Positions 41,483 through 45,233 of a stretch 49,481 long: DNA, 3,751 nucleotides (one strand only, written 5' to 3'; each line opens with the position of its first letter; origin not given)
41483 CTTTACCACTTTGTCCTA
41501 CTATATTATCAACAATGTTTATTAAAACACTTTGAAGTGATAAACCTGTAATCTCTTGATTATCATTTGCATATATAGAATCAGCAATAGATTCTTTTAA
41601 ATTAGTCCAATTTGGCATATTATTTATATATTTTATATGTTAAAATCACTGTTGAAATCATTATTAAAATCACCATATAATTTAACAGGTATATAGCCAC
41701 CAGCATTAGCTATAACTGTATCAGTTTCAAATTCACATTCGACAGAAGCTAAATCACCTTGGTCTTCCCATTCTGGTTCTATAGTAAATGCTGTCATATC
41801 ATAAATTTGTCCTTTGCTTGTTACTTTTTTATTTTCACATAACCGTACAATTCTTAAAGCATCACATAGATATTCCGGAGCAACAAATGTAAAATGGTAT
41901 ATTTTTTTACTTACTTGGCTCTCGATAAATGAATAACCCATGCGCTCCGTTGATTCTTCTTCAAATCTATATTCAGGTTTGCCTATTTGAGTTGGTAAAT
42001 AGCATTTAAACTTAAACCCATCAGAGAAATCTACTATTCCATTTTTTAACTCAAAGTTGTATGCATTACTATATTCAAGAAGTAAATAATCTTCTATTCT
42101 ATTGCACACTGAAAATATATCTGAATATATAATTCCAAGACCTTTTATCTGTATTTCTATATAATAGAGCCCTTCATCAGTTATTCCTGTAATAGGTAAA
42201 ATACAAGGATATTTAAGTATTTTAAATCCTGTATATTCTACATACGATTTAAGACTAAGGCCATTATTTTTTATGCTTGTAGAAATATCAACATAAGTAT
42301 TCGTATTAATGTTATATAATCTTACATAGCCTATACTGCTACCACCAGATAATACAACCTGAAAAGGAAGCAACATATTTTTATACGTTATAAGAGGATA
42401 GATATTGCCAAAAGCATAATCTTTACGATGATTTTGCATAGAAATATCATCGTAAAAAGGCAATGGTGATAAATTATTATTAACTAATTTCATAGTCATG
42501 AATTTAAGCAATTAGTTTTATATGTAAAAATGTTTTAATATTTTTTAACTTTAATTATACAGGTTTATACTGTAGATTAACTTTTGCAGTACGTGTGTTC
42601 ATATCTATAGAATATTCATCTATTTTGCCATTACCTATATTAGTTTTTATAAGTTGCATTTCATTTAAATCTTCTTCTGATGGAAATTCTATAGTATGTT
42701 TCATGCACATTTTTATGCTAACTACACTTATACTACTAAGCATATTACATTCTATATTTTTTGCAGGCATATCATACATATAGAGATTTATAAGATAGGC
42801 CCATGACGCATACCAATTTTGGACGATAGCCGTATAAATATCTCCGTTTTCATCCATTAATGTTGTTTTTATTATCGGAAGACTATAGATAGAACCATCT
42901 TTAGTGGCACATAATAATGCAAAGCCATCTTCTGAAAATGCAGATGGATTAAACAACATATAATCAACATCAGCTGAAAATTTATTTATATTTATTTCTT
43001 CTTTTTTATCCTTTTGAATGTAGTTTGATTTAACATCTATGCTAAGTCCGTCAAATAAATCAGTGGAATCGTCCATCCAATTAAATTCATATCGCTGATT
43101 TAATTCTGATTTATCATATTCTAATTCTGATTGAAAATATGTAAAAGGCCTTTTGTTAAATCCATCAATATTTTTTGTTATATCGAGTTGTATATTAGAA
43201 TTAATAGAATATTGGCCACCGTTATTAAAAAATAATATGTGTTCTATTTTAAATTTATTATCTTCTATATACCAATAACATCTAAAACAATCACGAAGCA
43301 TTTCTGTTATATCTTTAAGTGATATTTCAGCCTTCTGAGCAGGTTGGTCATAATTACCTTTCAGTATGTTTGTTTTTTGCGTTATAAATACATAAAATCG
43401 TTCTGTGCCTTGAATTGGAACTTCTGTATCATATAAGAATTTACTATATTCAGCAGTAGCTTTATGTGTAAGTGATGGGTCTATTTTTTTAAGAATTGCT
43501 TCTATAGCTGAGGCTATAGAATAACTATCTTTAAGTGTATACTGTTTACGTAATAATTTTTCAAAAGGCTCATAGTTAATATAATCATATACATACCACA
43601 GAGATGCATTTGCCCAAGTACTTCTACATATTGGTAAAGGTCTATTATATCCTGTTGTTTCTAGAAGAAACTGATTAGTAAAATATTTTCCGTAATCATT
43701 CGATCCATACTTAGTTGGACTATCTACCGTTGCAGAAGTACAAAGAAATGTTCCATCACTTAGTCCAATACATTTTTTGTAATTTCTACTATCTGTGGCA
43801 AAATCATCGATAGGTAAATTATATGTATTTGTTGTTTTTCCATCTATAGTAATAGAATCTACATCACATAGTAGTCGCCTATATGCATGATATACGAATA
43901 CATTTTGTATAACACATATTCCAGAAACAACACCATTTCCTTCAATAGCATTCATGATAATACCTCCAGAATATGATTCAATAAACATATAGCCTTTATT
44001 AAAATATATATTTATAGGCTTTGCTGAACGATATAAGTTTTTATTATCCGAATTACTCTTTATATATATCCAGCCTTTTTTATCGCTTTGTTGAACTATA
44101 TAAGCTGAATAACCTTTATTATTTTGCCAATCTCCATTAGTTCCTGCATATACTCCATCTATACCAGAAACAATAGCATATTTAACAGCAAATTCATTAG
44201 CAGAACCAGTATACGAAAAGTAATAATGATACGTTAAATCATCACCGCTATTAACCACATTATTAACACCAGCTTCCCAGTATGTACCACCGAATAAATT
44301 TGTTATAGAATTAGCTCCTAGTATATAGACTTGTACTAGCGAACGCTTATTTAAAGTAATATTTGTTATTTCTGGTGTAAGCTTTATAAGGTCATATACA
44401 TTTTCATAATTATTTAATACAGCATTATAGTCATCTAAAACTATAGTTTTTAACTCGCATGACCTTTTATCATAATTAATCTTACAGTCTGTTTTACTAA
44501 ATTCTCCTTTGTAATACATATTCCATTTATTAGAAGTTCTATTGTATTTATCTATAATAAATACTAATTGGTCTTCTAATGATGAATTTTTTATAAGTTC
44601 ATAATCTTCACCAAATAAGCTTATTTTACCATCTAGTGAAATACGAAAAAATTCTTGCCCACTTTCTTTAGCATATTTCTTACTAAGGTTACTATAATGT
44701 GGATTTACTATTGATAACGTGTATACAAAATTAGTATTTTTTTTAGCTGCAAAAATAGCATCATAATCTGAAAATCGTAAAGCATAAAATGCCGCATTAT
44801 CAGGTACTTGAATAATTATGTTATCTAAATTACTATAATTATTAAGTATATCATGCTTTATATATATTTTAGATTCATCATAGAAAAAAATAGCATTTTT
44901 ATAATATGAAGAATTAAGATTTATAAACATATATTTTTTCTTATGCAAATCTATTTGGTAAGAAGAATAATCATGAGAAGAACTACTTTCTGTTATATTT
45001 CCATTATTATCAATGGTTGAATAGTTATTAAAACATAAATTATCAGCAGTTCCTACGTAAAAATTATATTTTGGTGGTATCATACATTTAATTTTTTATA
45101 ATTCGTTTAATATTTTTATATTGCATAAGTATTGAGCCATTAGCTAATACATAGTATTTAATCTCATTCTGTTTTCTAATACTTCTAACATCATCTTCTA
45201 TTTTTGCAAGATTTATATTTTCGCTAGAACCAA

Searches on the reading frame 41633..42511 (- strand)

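Call 10: search_protein_families(library=phrogs, proteins=[window:41633-42511:-], max_evalue=0.00001)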
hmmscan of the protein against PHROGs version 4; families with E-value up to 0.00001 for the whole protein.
window:41633-42511:- (292 aa): 2 families
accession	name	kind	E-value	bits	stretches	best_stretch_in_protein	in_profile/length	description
phrog_35885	-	unknown function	1.4e-74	252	1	9-291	3-288/290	-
phrog_33450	-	tail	2.3e-41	142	1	10-269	3-264/2038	tail fiber protein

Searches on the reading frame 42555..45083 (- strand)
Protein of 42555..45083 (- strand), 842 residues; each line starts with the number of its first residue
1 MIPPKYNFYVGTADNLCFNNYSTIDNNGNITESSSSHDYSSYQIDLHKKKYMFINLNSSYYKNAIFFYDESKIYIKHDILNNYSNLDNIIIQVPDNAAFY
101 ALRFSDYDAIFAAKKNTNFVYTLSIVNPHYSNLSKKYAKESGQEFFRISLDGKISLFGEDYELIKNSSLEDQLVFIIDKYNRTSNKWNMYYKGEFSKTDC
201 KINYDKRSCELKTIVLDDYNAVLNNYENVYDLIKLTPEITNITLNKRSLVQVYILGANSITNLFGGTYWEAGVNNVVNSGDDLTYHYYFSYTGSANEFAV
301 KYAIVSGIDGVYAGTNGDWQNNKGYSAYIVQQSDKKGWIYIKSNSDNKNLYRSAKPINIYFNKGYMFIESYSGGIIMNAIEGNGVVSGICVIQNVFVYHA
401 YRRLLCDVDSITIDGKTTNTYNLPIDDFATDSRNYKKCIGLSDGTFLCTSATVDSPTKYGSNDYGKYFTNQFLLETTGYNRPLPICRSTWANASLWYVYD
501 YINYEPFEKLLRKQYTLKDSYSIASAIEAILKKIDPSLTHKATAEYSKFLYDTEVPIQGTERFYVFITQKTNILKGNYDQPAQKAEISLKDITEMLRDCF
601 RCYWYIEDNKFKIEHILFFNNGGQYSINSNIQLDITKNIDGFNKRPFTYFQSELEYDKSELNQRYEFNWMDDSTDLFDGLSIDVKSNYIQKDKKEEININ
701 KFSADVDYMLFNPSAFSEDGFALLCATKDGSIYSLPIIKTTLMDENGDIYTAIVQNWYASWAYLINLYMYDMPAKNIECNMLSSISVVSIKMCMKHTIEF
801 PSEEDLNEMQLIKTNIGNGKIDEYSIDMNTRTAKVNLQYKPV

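Call 10: search_protein_families(library=phrogs, proteins=[window:42555-45083:-], max_evalue=0.00001)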
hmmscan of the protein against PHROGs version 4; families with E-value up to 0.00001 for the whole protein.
window:42555-45083:- (842 aa): 1 family
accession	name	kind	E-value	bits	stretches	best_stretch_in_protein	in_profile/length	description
phrog_19383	-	unknown function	6.4e-189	631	1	111-841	111-843/844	-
